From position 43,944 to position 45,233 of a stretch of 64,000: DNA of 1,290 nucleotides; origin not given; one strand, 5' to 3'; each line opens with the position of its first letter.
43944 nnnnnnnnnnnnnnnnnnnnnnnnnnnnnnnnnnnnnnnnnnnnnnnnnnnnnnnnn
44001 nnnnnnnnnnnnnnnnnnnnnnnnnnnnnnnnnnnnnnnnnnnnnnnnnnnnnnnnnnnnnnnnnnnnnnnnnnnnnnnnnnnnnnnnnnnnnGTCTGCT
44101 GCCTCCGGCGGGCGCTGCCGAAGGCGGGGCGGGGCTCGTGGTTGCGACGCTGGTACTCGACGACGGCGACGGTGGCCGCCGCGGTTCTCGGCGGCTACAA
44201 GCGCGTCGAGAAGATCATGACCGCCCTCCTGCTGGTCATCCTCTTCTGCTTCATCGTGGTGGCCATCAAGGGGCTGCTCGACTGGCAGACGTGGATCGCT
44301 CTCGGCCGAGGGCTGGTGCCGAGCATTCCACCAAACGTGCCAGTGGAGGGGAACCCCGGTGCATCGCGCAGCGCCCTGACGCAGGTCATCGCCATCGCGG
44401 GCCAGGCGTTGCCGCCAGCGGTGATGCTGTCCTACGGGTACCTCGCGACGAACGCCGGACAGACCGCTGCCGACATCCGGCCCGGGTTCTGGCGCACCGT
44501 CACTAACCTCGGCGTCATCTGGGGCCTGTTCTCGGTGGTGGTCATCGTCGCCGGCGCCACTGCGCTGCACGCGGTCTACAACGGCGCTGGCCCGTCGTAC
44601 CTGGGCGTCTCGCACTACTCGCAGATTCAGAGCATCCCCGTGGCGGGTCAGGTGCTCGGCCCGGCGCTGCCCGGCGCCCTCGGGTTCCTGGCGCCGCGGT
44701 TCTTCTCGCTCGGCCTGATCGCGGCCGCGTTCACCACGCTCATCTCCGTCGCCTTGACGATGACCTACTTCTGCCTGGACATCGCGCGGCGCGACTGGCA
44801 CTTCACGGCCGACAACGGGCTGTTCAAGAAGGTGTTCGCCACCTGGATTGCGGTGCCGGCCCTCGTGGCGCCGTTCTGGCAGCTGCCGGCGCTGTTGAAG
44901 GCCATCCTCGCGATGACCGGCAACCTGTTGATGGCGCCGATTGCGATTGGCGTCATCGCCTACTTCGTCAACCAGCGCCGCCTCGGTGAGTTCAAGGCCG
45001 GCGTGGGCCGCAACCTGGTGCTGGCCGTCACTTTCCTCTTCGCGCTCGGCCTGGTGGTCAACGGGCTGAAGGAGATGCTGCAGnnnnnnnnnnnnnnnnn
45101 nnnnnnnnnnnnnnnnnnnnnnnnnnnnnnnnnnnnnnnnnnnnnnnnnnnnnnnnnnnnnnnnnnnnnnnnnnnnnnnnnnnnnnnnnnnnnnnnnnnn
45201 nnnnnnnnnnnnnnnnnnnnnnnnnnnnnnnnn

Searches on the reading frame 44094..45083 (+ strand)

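Call 63: search_protein_families(library=pfam, proteins=[window:44094-45083:+], max_evalue=0.00001)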
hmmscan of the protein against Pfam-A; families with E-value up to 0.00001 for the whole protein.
window:44094-45083:+ (330 aa): 1 family
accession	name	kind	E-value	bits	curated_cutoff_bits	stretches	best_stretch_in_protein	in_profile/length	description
PF01566.24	Nramp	-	9.7e-14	51.6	29.8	1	24-302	98-355/357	Natural resistance-associated macrophage protein-like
